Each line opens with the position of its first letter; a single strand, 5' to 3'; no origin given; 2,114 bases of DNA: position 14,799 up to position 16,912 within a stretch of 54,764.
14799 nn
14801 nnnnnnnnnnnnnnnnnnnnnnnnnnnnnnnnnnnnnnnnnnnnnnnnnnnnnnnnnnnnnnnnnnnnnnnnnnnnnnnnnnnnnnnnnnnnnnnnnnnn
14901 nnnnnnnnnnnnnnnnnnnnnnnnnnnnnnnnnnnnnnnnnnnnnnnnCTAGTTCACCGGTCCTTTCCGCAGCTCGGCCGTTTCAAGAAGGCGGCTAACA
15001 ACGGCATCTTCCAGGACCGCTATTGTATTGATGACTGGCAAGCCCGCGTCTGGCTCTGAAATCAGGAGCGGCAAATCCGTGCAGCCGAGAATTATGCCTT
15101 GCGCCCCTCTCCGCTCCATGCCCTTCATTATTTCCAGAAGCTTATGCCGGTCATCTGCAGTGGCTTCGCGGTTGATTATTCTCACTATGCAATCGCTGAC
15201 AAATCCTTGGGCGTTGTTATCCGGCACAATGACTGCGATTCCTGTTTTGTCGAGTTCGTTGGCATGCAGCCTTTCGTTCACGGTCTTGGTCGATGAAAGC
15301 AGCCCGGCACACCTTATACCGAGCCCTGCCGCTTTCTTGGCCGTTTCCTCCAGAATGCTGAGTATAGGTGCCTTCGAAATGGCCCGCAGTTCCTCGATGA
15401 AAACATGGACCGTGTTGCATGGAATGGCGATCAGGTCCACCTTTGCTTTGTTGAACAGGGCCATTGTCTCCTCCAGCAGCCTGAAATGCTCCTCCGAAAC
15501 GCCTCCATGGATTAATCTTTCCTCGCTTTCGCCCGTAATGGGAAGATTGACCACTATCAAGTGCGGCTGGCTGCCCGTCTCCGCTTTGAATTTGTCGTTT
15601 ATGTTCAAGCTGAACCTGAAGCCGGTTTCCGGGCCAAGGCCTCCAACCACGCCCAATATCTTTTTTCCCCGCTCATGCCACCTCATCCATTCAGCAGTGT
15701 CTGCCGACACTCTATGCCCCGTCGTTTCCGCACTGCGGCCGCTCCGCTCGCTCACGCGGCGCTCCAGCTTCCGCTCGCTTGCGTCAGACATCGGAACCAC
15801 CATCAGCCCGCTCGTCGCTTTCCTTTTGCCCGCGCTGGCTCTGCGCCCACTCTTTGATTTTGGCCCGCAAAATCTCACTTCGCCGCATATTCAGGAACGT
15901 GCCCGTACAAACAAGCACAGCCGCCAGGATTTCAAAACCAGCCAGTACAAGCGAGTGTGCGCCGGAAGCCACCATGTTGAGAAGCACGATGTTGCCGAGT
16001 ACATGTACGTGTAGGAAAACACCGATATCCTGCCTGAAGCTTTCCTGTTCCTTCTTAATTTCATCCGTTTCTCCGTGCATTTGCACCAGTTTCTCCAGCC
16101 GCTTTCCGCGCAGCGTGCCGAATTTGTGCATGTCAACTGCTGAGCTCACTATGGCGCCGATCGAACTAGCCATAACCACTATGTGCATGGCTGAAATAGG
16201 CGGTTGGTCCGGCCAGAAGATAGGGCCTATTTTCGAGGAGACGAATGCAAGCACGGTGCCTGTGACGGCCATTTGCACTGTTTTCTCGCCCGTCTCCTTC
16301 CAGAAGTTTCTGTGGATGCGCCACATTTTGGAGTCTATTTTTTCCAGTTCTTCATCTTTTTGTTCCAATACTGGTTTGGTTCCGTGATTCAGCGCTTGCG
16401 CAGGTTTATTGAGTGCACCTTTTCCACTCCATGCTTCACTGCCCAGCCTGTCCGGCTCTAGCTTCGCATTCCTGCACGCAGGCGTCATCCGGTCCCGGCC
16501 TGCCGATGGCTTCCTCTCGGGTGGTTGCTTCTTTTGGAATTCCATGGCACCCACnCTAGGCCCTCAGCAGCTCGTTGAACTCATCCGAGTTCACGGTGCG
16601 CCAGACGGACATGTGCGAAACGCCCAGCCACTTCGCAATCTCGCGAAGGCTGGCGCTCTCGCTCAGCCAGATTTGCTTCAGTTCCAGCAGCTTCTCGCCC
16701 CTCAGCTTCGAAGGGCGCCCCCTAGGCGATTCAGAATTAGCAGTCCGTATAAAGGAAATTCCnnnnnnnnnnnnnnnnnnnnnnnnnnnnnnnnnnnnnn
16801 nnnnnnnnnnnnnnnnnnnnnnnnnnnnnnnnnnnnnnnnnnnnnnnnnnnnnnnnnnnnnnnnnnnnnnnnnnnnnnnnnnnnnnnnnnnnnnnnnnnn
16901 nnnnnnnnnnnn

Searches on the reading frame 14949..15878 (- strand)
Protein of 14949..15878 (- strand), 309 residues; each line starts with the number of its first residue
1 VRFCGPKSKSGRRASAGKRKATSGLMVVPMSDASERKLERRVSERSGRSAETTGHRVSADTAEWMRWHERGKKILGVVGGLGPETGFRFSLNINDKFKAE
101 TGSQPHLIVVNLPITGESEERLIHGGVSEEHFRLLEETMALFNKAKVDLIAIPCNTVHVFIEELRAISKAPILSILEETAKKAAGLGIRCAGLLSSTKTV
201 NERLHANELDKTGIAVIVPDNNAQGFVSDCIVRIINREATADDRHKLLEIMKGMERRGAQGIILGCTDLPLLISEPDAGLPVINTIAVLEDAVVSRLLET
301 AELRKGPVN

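Call 4: search_protein_families(library=pfam, proteins=[window:14949-15878:-], max_evalue=0.01)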
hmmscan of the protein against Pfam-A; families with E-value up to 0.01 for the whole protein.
window:14949-15878:- (309 aa): 1 family
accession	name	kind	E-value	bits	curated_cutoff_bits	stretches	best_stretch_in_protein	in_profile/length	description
PF01177.27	Asp_Glu_race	-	7.2e-33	114.6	31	1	78-289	1-207/211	Asp/Glu/Hydantoin racemase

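Call 7: search_protein_families(library=ncbifam, proteins=[window:14949-15878:-], max_evalue=0.1)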
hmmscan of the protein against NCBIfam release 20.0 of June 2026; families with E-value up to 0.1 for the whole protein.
window:14949-15878:- (309 aa): 7 families
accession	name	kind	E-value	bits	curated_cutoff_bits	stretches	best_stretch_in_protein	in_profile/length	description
TIGR00035.1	asp_race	subfamily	1e-43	149.6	93.1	1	73-304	3-234/236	amino acid racemase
NF052483.1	racemase_CuyB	equivalog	8.1e-38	130.6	190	1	75-295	1-223/225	cysteate racemase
NF007569.0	PRK10200.1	equivalog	2.5e-17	63.4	417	1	73-295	2-226/230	aspartate/glutamate racemase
TIGR00067.1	glut_race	equivalog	6.6e-08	32.3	146.65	1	139-274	54-188/251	glutamate racemase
NF002035.0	PRK00865.1-3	equivalog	4.9e-06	26.3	328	1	141-273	60-191/267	glutamate racemase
NF002034.1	PRK00865.1-1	equivalog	0.00013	21.4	408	1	133-281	48-196/260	glutamate racemase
NF007543.0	PRK10158.1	equivalog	0.044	13.4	286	1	20-49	65-94/219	bifunctional tRNA pseudouridine(32) synthase/23S rRNA pseudouridine(746) synthase RluA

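Call 20: search_solved_structures(query=window:14949-15878:-, max_evalue=0.001, show_alignments=3)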
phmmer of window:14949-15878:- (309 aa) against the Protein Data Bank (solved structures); distinct sequences matched with E-value up to 0.001: 14.
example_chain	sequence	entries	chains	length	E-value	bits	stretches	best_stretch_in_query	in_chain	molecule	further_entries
1jfl_A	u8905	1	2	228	1.1e-29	106.9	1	73-298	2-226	ASPARTATE RACEMASE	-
2dx7_A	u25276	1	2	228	2e-28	102.8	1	73-298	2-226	aspartate racemase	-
3s7z_A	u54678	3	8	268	1.4e-22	83.6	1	72-293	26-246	Putative aspartate racemase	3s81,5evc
3ojc_A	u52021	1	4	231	2.8e-22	82.6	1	73-294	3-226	Putative aspartate/glutamate racemase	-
2zsk_A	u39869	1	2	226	8.2e-16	61.4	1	73-286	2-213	226aa long hypothetical aspartate racemase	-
5hqt_A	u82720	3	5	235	8.6e-15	58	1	73-295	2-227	aspartate/glutamate racemase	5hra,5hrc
5ell_A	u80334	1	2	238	8.7e-15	58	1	73-295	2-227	Asp/Glu_racemase family protein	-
5b19_A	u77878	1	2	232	9.3e-15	57.9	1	73-294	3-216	Aspartate racemase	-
5elm_A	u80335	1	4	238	2.2e-13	53.4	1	73-295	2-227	Asp/Glu_racemase family protein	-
1iu9_A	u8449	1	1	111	4.6e-13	52.4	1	176-284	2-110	aspartate racemase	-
9lyd_Q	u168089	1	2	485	1e-11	47.9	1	175-284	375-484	G-protein coupled receptor 3,Aspartate racemase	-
5wxx_A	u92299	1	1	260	1.3e-07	34.5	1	73-275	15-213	McyF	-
5xnk_A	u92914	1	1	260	2.9e-06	30.1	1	73-275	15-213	McyF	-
5wxy_A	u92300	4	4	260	7e-05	25.5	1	73-275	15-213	McyF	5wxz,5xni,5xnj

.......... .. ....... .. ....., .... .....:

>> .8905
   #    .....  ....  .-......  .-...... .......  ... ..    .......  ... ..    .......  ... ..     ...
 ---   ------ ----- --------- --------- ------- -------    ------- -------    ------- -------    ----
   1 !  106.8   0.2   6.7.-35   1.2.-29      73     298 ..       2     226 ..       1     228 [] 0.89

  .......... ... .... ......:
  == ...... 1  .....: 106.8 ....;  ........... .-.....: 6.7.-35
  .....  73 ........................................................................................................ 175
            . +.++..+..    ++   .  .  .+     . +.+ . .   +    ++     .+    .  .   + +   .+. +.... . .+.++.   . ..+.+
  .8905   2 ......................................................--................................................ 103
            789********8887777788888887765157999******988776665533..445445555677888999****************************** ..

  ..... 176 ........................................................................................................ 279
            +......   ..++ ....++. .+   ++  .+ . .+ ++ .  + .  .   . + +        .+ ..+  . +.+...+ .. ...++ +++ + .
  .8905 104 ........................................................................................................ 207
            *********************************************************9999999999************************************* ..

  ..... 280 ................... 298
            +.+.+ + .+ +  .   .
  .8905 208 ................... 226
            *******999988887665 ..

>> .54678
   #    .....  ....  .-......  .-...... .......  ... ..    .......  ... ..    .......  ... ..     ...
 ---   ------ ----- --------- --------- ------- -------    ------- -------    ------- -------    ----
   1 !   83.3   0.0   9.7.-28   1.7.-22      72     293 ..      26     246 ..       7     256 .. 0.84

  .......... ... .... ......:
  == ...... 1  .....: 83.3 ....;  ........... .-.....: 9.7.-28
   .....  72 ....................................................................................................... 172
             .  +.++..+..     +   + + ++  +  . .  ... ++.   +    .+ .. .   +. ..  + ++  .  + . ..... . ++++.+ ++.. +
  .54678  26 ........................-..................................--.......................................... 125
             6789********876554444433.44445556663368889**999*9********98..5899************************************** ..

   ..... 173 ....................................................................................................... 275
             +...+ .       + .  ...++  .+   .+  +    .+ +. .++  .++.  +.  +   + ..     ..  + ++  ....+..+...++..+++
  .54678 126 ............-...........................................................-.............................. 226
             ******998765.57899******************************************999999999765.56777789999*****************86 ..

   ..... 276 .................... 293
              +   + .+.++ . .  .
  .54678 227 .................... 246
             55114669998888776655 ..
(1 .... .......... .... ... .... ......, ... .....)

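Call 39: search_protein_families(library=padloc, proteins=[window:14949-15878:-], max_evalue=0.01)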
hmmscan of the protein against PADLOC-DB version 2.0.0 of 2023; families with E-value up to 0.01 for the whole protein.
window:14949-15878:- (309 aa): 0 families

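Call 70: list_cluster_members(proteins=[window:14949-15791:-, window:15784-16545:-, P0001, P0004, window:18268-19263:+, window:13456-13650:-])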
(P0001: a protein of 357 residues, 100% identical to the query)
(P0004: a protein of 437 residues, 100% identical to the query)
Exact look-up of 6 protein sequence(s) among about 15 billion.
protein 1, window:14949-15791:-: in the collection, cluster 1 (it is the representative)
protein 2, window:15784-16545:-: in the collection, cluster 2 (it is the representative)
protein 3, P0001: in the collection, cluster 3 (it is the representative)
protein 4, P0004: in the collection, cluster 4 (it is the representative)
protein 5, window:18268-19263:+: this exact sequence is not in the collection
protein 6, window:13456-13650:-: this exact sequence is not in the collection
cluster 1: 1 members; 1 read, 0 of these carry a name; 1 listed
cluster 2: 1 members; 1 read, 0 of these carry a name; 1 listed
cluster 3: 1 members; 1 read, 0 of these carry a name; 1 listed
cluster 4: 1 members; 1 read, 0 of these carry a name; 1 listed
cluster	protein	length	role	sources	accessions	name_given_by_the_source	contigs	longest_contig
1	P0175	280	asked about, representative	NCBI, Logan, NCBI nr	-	-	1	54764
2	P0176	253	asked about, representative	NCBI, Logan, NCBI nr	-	-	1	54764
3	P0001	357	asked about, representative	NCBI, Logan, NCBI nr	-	-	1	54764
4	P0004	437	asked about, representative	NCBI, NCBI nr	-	-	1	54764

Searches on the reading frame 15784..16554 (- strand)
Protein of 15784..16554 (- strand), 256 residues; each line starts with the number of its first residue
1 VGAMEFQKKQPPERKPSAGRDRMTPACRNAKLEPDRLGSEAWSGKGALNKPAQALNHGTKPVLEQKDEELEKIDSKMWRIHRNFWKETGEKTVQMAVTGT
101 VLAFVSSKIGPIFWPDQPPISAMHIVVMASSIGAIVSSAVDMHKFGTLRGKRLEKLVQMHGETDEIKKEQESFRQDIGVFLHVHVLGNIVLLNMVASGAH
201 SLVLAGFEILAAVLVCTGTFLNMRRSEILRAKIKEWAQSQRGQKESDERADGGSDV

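Call 4: search_protein_families(library=pfam, proteins=[window:15784-16554:-], max_evalue=0.01)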
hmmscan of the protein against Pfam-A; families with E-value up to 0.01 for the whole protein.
window:15784-16554:- (256 aa): 0 families

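Call 7: search_protein_families(library=ncbifam, proteins=[window:15784-16554:-], max_evalue=0.1)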
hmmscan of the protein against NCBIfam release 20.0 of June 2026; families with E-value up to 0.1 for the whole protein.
window:15784-16554:- (256 aa): 2 families
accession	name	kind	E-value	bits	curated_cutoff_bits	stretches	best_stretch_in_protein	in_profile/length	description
NF041479.2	spor_membprot_YtrI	equivalog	0.014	15.3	125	1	131-176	20-65/166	sporulation membrane protein YtrI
NF008201.0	PRK10958.1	equivalog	0.097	12.2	165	0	185-246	51-112/212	leucine efflux protein LeuE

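Call 39: search_protein_families(library=padloc, proteins=[window:15784-16554:-], max_evalue=0.01)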
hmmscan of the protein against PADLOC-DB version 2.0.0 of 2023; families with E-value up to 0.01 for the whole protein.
window:15784-16554:- (256 aa): 0 families

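Call 40: search_protein_families(library=phrogs, proteins=[window:15784-16554:-], max_evalue=0.01)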
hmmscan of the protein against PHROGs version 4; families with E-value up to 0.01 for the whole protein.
window:15784-16554:- (256 aa): 0 families

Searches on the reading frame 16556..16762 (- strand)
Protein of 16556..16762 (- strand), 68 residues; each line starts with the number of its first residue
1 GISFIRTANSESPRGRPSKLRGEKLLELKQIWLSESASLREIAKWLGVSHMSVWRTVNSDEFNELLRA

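Call 39: search_protein_families(library=padloc, proteins=[window:16556-16762:-], max_evalue=0.01)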
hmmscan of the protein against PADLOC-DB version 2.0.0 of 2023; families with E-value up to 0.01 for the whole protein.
window:16556-16762:- (68 aa): 0 families

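Call 40: search_protein_families(library=phrogs, proteins=[window:16556-16762:-], max_evalue=0.01)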
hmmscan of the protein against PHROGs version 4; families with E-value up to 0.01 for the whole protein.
window:16556-16762:- (68 aa): 1 family
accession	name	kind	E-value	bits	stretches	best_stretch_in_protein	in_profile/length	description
phrog_125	-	DNA, RNA and nucleotide metabolism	0.0087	16.6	1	13-63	156-206/254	DNA invertase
